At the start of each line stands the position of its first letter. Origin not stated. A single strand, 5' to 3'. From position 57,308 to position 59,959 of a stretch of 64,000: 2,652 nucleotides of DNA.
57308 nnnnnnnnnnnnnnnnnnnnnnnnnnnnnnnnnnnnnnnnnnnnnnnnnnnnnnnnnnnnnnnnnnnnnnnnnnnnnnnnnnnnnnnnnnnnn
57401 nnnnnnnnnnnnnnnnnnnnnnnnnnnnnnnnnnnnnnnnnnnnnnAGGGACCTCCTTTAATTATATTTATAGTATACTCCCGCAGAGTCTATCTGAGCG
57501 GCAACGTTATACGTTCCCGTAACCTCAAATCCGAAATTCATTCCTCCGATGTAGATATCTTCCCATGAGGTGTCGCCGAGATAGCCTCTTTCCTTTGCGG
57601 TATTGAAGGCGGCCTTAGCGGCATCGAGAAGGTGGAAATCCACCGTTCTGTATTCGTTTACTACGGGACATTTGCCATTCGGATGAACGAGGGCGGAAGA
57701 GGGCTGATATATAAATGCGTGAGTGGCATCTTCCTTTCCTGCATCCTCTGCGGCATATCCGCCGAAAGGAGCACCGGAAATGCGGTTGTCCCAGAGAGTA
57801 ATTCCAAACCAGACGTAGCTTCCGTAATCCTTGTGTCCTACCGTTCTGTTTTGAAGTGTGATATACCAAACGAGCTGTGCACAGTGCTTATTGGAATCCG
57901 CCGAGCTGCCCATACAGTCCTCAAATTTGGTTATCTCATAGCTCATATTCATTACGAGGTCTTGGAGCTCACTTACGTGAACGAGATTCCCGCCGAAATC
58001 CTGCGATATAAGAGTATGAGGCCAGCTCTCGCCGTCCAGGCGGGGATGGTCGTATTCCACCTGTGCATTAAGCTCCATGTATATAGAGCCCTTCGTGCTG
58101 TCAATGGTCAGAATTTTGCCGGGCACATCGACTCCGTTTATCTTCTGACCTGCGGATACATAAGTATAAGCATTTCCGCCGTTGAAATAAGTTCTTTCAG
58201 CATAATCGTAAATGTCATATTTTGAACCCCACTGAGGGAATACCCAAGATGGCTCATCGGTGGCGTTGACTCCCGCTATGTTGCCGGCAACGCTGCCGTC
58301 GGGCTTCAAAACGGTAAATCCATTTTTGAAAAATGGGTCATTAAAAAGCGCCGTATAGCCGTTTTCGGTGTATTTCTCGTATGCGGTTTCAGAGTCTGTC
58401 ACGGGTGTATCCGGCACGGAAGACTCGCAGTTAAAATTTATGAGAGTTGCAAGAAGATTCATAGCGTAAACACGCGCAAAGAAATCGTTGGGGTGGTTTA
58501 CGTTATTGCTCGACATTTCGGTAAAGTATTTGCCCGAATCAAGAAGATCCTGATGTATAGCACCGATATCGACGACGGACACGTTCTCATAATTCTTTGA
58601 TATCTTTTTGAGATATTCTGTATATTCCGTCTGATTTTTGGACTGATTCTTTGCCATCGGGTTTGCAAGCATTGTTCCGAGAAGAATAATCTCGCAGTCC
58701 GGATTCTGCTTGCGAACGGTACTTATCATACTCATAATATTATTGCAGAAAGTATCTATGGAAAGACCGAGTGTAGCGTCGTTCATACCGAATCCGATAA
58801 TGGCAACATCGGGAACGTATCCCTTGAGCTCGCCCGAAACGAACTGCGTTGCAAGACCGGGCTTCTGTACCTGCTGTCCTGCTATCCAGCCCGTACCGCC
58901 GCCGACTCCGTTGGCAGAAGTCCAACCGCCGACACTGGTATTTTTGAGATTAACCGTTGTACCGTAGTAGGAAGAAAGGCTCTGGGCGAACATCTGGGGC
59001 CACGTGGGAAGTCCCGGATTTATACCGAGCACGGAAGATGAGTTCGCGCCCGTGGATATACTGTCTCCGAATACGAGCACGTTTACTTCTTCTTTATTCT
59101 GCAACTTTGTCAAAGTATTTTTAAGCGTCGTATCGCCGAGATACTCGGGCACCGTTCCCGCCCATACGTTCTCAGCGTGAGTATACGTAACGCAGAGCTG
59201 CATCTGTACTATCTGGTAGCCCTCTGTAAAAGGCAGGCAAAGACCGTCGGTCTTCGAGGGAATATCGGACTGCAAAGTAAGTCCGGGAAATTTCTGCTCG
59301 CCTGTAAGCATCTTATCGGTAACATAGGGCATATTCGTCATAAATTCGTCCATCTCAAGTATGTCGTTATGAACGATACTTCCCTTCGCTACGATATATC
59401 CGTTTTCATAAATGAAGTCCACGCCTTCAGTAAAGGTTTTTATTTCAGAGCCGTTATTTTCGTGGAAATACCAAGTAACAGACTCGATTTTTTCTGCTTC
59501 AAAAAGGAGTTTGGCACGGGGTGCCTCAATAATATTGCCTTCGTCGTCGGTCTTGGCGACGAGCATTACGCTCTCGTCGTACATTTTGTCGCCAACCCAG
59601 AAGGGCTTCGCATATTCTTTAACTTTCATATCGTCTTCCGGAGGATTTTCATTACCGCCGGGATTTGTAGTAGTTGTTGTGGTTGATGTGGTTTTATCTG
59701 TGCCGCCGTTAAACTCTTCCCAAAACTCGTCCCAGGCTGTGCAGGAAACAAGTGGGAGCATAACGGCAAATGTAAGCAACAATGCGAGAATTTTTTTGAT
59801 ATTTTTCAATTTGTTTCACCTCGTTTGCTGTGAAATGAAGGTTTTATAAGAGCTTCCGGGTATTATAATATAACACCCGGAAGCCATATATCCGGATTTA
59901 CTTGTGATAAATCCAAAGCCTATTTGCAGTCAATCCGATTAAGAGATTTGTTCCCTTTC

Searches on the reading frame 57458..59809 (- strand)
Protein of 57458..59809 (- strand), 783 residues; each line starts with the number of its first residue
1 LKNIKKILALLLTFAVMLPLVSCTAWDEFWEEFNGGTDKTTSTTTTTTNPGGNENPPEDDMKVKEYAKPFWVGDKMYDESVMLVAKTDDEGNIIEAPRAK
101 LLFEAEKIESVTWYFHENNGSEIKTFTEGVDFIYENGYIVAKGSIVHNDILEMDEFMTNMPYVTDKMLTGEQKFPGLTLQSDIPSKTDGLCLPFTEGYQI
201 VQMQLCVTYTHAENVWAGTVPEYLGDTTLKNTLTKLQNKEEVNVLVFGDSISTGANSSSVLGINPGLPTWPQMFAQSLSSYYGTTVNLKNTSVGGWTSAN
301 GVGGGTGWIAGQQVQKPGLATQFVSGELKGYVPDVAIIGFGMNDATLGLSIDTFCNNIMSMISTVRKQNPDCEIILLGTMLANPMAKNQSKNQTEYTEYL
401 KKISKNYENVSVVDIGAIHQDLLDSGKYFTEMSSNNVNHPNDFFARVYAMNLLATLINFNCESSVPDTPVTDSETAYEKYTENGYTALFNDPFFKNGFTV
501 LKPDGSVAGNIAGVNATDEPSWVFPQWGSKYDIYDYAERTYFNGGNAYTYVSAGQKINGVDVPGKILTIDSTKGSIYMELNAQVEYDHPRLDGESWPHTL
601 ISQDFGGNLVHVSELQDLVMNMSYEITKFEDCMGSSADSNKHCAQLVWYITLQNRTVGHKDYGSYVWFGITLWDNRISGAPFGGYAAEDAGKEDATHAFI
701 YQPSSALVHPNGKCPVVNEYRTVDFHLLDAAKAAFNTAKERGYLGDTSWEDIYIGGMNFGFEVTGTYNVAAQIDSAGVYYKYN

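Call 4: search_protein_families(library=ncbifam, proteins=[window:57458-59809:-], max_evalue=1)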
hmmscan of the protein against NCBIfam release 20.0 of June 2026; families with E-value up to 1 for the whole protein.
window:57458-59809:- (783 aa): 2 families
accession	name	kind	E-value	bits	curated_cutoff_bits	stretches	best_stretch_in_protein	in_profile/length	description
NF042969.1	AcxyGlmanDactase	equivalog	0.00046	19.2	500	1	328-419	205-291/323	bifunctional acetylxylan esterase/glucomannan deacetylase AxeC2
TIGR04313.1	aro_clust_Mycop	subfamily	0.043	13.5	40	1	1-25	1-25/296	aromatic motif membrane protein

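Call 5: search_protein_families(library=pfam, proteins=[window:57458-59809:-], max_evalue=1)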
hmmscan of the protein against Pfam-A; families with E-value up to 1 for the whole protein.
window:57458-59809:- (783 aa): 3 families
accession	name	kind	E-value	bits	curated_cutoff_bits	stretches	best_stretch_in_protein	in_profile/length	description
PF13472.12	Lipase_GDSL_2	-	1.6e-20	74.8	32.9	1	246-442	1-173/178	GDSL-like Lipase/Acylhydrolase family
PF00657.28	Lipase_GDSL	-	6.3e-13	49.8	23.6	1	244-442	1-198/208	GDSL-like Lipase/Acylhydrolase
PF25182.1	NonGDSL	-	0.0036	17.1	80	0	327-406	89-164/220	Non-GDSL lipase-like family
